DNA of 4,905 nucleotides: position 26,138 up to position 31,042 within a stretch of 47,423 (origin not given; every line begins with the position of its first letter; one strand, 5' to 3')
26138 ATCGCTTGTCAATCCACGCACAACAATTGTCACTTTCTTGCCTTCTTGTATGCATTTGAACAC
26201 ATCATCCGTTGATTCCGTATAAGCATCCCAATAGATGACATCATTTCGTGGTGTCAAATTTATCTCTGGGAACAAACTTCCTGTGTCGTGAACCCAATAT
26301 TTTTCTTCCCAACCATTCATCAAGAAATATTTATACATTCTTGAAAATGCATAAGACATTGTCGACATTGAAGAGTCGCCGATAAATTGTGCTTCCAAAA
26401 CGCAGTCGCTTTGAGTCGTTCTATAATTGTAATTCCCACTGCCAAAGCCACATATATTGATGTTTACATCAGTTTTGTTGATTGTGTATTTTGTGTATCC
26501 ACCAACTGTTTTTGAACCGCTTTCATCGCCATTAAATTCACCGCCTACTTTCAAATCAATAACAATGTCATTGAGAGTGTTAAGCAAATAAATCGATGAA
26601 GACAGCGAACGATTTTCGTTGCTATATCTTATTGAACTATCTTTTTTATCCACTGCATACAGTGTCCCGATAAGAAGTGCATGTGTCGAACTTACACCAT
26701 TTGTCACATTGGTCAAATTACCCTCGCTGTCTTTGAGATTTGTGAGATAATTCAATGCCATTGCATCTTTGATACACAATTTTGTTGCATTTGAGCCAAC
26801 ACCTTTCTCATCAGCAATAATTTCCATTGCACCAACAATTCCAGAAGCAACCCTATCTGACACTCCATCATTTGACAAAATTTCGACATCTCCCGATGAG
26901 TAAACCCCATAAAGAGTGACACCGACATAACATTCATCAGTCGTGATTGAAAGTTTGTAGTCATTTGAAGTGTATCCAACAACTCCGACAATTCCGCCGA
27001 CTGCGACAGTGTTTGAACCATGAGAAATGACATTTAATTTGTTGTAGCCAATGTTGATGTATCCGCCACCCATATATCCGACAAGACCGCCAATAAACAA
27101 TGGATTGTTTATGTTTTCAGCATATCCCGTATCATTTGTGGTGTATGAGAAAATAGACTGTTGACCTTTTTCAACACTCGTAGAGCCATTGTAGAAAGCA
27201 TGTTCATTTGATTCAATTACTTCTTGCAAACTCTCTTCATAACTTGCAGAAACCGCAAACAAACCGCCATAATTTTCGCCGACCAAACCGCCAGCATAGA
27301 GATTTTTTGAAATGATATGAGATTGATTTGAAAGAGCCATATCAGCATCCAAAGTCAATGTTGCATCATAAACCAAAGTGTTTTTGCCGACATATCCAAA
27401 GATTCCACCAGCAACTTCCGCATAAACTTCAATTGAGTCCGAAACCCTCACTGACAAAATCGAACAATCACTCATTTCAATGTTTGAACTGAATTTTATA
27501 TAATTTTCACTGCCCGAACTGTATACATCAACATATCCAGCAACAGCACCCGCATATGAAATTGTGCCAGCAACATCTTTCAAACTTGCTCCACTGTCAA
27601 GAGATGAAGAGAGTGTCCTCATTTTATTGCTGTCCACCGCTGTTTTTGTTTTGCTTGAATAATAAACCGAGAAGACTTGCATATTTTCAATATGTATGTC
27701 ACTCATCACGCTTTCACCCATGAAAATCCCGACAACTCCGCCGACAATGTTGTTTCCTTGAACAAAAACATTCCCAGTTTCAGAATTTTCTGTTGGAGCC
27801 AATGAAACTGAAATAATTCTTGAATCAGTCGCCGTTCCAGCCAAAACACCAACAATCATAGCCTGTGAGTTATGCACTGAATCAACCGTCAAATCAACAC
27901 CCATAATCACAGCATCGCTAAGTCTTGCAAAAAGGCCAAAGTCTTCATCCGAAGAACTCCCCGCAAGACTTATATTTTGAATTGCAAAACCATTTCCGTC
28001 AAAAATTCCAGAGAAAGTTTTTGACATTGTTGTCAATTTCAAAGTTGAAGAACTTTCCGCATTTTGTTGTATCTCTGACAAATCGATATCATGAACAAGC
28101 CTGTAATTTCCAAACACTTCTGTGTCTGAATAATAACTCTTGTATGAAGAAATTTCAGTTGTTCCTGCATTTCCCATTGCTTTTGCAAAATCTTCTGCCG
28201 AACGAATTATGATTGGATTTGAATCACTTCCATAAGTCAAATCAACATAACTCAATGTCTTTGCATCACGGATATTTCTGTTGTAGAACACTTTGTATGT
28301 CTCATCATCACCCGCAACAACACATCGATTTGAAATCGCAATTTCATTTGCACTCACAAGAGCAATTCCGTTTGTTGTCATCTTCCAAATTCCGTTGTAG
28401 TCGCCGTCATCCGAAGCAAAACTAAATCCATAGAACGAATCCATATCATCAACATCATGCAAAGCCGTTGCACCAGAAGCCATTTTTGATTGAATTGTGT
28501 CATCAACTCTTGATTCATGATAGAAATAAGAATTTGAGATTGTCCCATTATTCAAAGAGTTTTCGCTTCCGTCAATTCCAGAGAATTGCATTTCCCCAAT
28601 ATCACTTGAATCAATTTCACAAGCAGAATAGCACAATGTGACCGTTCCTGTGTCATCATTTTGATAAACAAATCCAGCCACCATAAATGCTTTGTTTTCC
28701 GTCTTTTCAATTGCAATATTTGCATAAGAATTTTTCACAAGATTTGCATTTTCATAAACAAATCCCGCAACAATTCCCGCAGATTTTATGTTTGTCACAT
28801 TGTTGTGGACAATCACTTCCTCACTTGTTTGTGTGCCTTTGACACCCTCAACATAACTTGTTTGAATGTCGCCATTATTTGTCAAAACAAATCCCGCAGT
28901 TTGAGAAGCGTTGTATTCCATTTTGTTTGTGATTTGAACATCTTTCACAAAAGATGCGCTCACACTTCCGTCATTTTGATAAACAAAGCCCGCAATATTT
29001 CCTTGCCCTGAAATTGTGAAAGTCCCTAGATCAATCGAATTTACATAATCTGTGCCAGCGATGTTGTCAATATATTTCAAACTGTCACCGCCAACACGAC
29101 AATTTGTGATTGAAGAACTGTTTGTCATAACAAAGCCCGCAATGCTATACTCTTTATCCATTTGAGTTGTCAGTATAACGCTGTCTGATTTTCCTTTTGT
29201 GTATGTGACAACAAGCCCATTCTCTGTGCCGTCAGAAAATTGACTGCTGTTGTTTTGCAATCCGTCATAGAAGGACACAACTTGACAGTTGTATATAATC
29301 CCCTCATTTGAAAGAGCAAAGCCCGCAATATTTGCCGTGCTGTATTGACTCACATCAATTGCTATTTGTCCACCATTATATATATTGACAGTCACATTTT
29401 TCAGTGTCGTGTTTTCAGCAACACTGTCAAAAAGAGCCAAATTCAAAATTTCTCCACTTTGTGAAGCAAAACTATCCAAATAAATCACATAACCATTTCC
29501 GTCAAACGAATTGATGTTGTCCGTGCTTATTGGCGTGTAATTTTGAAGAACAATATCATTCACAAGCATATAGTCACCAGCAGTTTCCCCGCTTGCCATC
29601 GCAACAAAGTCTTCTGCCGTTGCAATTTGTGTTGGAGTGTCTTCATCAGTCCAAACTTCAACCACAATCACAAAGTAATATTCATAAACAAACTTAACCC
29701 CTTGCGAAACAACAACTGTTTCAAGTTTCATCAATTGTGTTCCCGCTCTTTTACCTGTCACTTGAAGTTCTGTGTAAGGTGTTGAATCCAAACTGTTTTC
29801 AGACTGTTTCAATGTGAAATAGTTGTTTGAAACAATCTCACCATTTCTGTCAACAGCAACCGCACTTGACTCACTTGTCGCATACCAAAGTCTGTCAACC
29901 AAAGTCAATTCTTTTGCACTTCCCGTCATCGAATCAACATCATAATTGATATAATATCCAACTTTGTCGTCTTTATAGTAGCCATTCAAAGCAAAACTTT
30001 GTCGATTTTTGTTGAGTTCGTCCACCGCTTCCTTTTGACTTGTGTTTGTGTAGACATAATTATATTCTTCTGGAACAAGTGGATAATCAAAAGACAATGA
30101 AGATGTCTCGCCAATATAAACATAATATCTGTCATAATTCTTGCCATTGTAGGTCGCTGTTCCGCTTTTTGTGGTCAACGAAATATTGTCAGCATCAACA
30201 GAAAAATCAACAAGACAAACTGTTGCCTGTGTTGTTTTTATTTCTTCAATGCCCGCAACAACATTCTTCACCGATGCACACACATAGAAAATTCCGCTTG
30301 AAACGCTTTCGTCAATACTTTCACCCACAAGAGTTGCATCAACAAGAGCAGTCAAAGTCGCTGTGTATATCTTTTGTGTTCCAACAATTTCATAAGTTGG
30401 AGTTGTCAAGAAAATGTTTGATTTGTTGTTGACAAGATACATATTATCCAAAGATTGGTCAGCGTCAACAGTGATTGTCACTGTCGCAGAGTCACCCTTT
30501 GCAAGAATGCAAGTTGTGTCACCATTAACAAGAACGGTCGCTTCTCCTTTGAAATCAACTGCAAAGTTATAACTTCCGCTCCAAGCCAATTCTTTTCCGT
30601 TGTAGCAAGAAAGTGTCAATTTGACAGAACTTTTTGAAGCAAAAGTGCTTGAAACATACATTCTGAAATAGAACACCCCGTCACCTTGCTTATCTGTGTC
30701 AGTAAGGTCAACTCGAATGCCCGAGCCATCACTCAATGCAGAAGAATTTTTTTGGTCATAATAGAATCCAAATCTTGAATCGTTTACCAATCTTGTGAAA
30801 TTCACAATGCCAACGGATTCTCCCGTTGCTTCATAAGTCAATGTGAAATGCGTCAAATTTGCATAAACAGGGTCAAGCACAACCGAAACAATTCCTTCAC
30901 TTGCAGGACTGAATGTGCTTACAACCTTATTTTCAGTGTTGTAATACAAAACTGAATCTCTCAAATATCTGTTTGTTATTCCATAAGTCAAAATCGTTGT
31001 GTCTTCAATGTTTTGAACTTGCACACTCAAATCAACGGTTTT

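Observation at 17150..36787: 6545 aa lipoprotein built from alternating Ig-like stalks and about six beta-helix (GLUG) modules, anchored only at its N-terminus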

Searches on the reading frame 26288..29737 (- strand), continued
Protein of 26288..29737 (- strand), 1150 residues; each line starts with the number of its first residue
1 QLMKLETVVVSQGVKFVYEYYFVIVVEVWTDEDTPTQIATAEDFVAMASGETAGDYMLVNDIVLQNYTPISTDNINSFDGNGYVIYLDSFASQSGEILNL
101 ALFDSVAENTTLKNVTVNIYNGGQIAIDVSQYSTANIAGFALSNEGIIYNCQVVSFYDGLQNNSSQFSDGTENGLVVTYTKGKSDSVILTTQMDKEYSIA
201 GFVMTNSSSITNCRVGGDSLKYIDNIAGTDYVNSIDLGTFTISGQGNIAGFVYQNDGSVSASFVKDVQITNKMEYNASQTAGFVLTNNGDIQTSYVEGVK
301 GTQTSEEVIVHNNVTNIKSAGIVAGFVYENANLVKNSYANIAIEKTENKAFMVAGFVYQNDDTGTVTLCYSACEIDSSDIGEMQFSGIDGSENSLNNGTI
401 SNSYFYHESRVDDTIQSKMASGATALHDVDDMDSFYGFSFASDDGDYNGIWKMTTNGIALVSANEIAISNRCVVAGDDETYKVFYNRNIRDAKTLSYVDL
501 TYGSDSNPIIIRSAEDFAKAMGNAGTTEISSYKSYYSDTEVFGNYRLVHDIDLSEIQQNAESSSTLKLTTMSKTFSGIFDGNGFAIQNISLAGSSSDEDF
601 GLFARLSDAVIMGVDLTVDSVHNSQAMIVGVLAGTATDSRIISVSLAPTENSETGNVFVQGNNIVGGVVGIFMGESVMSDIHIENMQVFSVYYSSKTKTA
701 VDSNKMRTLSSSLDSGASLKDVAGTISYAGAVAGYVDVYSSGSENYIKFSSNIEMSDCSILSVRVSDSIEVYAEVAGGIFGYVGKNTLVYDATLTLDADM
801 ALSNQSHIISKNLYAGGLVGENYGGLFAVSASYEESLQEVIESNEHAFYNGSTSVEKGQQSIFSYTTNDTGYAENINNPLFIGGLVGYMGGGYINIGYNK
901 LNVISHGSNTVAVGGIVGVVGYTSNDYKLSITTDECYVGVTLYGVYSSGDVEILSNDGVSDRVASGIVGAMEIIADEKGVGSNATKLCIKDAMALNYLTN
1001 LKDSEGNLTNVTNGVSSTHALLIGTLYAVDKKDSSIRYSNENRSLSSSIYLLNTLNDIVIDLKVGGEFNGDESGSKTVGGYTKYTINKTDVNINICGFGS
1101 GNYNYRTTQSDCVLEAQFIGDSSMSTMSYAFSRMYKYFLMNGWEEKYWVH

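Call 45: predict_structure(alignment_id=A2)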
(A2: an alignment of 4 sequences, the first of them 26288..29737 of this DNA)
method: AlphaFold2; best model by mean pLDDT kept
length: 1150 residues; sequences in the alignment: 4
mean_pLDDT: 48.9   pTM: 0.43
mean pLDDT of the five models: 48.9, 48.3, 46.9, 44.8, 43.0
residues with pLDDT >= 90: 41; 70-90: 163; 50-70: 270; < 50: 676
segments of 3 or more residues with pLDDT < 50: 1-11, 13-33, 121-123, 158-172, 179-194, 225-232, 299-315, 346-351, 377-383, 387-394, 409-418, 427-508, 523-541, 557-573, 642-657, 679-726, 737-774, 797-813, 834-882, 891-1150
pLDDT, mean of each block of 10 residues (from residue 1): 34 37 30 68 82 80 84 86 77 72 91 80 54 79 90 65 31 54 32 61 93 70 49 57 80 92 74 67 91 65 27 48 79 79 53 67 78 53 47 60 59 42 51 34 31 40 28 31 30 32 46 60 41 38 54 52 39 54 56 57 57 55 61 56 46 44 59 52 45 31 36 40 50 49 33 32 37 51 55 50 38 53 54 48 38 26 26 30 53 45 40 44 34 31 43 37 41 37 36 32 30 26 31 28 23 25 23 22 23 22 24 27 32 41 32
secondary structure, 60 per line:
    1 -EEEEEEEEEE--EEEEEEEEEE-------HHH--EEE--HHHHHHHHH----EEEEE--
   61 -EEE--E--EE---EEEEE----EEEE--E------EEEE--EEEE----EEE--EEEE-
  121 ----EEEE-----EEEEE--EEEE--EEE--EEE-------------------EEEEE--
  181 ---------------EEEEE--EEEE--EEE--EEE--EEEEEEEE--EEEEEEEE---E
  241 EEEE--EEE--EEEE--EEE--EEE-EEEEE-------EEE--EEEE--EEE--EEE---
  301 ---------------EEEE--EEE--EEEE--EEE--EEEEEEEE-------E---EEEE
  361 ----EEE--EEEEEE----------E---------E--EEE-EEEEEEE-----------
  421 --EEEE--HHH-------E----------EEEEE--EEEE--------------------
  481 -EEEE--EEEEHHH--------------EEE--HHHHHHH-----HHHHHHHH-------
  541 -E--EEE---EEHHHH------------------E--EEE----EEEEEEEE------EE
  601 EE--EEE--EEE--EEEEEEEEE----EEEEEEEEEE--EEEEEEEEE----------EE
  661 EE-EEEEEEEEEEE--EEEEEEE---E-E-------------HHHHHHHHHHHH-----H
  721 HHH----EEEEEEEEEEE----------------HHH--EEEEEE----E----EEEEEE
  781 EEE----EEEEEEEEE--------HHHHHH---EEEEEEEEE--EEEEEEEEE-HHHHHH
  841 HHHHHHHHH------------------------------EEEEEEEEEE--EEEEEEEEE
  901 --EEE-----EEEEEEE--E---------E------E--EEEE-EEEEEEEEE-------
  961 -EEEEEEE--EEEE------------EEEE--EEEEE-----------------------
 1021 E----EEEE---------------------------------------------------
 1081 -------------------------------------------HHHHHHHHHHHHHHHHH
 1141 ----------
elements in order (helices of 4 or more, strands of 3 or more residues): E2-11 E14-23 E36-38 H41-49 E54-58 E62-64 E75-79 E84-87 E97-100 E103-106 E111-113 E116-119 E125-128 E134-138 E141-144 E147-149 E152-154 E174-178 E196-200 E203-206 E209-211 E214-216 E219-226 E229-236 E240-244 E247-249 E252-255 E258-260 E263-265 E267-271 E279-281 E284-287 E290-292 E295-297 E316-319 E322-324 E327-330 E333-335 E338-345 E357-360 E365-367 E370-375 E399-401 E403-409 E423-426 E450-454 E457-460 E482-485 E488-491 E509-511 H514-520 H526-533 E545-547 H553-556 E578-580 E585-592 E599-602 E605-607 E610-612 E615-623 E628-637 E640-648 E659-662 E664-674 E677-683 H703-714 H720-723 E728-738 E760-765 E775-783 E788-796 H805-810 E814-822 E825-833 H835-849 E880-889 E892-900 E903-905 E911-917 E940-943 E945-953 E962-968 E971-974 E987-990 E993-997 E1026-1029 H1124-1140
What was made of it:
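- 28253..29632 (-): Beta-helix module M2, aa 2386-2845, with six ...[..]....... coils; the most conserved part of the protein. AF2 pLDDT 70-93 for aa ~2381-2760 (call 45).
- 26258..28252 (-): Beta-helix module M3, aa 2846-3510, with GG[IV]VG coils and a canonical header. The AF2 model of this part is low-confidence (call 45).
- Tried and rejected: With only 4 sequences in the alignment, M3 came out at low confidence (call 45).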

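Call 51: fold_search(model_id=the predicted structure, library=pdb)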
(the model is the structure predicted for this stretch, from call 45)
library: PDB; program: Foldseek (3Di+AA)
matches with E <= 10: 146; with E <= 0.001: 1
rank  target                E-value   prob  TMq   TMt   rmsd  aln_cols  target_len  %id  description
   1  6xja_P                7.7e-04  1.00  0.17  0.15   8.8       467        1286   12  Streptococcus Pneumoniae IgA1 Protease with IgA1 substrate (released 2021-01-20)
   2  3n6z                  1.7e-03  1.00  0.16  0.41  12.7       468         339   13  Crystal structure of a putative immunoglobulin A1 protease (BACOVA_03286) from Bacteroides ovatus at 1.30 A resolution (released 2010-07-21)
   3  6xjb                  2.0e-03  1.00  0.19  0.17   9.7       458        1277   13  IgA1 Protease (released 2020-12-09)
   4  7uvl_P                6.4e-03  1.00  0.18  0.16   8.4       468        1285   12  IgA1 Protease with IgA1 substrate (released 2022-11-23)
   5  4kh3                  7.3e-03  0.57  0.12  0.21  21.6       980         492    8  Structure of a bacterial self-associating protein (released 2014-01-15)
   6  5nxk_C                7.6e-03  0.77  0.10  0.27  15.1       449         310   11  L. reuteri 53608 SRRP (released 2018-03-21)
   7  5nxk_A                9.9e-03  0.93  0.13  0.33  11.3       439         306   11  L. reuteri 53608 SRRP (released 2018-03-21)
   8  5nxk_B                1.4e-02  0.66  0.10  0.26  15.6       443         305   12  L. reuteri 53608 SRRP (released 2018-03-21)
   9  4rm6                  1.9e-02  0.18  0.11  0.14  23.2      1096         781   10  Crystal structure of Hemopexin Binding Protein (released 2016-05-18)
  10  7jgj_A                2.9e-02  0.95  0.15  0.13  14.6       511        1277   12  IgA1 Protease in complex with neutralizing mAb (released 2020-12-09)
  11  7o78_A                3.7e-02  0.44  0.12  0.21  15.4       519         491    9  Structure of the PL6 family chondroitinase B from Pseudopedobacter saltans, Pedsa3807 (released 2021-07-28)
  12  7xz7_A                3.7e-02  0.33  0.12  0.24  21.3       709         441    9  Mutant (D137A) of the N-terminal domain of fucoidan lyase FdlA (released 2022-09-28)
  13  4mr0_A                4.2e-02  0.28  0.11  0.20  21.3       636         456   11  Crystal structure of PfbA, a surface adhesin of Streptococcus pneumoniae (released 2014-02-05)
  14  6kqt_A                4.8e-02  0.38  0.12  0.17  13.8       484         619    8  Crystal Structure of GH136 lacto-N-biosidase from Eubacterium ramulus - native protein (released 2020-06-10)
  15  7xzc_A                4.8e-02  0.25  0.11  0.21  21.5       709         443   10  Mutant (R240A) of the N-terminal domain of fucoidan lyase FdlA (released 2022-09-28)
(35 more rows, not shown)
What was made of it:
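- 28253..29632 (-): Foldseek top hits are 6xja/6xjb IgA1 protease and 3n6z (call 51).
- Closest known: Beta-solenoid adhesins of Gram-positive bacteria. Same: Right-handed beta-helix exposed on a Gram-positive surface; both are listed among the fold matches (call 51).
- The next matches are the beta-solenoid adhesins SRRP, Ag43 and PfbA (calls 45, 51).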

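Call 83: search_protein_families(library=pfam, proteins=[P0001, P0002, P0003, P0004], max_evalue=0.01)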
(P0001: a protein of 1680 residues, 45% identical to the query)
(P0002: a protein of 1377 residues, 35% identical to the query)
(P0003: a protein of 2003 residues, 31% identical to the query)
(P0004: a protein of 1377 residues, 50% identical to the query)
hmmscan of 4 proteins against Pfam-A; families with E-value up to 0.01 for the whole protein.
P0001 (1680 aa): 0 families

P0002 (1377 aa): 0 families

P0003 (2003 aa): 0 families

P0004 (1377 aa): 0 families

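Call 89: search_protein_families(library=pfam, proteins=[P0044, P0073, P0097], max_evalue=0.01)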
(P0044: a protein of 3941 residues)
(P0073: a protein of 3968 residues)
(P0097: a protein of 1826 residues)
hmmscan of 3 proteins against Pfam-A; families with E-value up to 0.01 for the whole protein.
P0044 (3941 aa): 0 families

P0073 (3968 aa): 0 families

P0097 (1826 aa): 0 families
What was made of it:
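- Tried and rejected: Three shorter relatives also gave nothing (call 89).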

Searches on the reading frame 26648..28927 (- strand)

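Call 7: search_protein_families(library=pfam, proteins=[window:26648-28927:-], max_evalue=10)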
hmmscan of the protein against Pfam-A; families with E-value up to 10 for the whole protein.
window:26648-28927:- (760 aa): 1 family
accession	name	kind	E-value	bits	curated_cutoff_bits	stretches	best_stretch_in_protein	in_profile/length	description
PF14806.11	Coatomer_b_Cpla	-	0.2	12.1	32.7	0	526-562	66-100/128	Coatomer beta subunit appendage platform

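Call 81: search_protein_families(library=phrogs, proteins=[window:26648-28927:-], max_evalue=0.01)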
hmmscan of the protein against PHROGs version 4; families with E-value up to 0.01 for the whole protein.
window:26648-28927:- (760 aa): 0 families

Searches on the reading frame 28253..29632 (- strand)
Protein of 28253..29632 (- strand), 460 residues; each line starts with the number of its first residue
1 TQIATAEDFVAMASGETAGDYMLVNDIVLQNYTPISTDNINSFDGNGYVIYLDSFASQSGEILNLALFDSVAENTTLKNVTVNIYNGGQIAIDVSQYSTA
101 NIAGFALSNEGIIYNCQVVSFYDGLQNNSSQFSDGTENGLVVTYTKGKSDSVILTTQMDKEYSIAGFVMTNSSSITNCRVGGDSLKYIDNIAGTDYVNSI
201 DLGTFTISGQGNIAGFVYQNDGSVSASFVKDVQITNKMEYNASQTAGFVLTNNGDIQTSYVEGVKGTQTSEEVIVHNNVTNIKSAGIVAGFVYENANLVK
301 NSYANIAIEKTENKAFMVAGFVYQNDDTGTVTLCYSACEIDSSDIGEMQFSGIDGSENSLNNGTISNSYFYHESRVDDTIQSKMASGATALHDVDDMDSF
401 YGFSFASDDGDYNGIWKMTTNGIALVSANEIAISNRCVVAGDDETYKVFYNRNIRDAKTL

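Call 54: find_homologous_proteins(query=A3, max_evalue=1e-10)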
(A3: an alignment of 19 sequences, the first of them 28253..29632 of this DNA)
Query A3 (19 sequences) (460 aa, profile of the alignment): 1 proteins with E <= 1e-10 among 8000 candidates.
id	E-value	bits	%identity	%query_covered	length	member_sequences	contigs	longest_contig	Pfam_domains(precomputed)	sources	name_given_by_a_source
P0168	5.5e-27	113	34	25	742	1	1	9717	PF07581.18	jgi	-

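Call 82: search_protein_families(library=pfam, alignment_id=A3, max_evalue=0.01)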
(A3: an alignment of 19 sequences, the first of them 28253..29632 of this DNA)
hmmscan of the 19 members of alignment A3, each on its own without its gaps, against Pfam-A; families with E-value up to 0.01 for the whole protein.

A. member 1, window:28253-29632:- (460 aa): 0 families

B. families by the number of members that match (of 19 scanned): 1 family
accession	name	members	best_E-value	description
PF13365.12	Trypsin_2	1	0.001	Trypsin-like peptidase domain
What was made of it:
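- Tried and rejected: M2 of 19 relatives gave only one chance-level Trypsin_2 hit (call 82).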

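Call 83: search_protein_families(library=pfam, proteins=[P0168], max_evalue=0.01)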
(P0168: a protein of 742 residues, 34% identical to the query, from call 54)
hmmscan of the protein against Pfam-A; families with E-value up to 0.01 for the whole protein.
P0168 (742 aa): 1 family
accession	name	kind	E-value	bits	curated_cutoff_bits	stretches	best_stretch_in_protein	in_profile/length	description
PF07581.17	Glug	-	1.9e-41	138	20.5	6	642-668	2-28/28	The GLUG motif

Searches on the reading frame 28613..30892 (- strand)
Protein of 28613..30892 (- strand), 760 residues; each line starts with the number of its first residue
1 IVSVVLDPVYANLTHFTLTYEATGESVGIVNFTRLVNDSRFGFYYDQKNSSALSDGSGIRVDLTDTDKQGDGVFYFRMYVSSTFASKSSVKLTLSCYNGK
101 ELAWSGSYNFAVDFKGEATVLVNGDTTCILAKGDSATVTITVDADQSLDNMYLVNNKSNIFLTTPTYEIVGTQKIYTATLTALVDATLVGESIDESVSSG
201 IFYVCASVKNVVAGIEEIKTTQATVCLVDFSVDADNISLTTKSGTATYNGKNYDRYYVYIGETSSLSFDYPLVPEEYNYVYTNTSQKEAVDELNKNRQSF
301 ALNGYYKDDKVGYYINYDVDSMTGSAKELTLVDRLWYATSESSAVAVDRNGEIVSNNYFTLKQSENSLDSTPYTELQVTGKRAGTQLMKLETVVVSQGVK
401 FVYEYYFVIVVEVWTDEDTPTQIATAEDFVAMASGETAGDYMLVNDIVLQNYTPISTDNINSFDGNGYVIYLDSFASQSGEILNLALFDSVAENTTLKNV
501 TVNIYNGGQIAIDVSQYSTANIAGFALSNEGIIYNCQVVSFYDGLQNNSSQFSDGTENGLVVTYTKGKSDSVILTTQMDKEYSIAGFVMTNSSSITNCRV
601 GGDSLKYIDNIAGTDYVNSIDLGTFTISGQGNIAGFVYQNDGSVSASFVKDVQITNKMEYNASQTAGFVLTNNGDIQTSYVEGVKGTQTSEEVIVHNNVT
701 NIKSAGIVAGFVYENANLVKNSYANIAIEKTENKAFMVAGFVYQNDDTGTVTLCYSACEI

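Call 7: search_protein_families(library=pfam, proteins=[window:28613-30892:-], max_evalue=10)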
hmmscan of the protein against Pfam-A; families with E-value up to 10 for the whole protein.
window:28613-30892:- (760 aa): 1 family
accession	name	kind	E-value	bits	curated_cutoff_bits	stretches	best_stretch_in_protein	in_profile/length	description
PF09148.16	DUF1934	-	0.0066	16.9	22.5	1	293-379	11-91/128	Domain of unknown function (DUF1934)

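Call 81: search_protein_families(library=phrogs, proteins=[window:28613-30892:-], max_evalue=0.01)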
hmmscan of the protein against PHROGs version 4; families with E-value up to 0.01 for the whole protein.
window:28613-30892:- (760 aa): 0 families
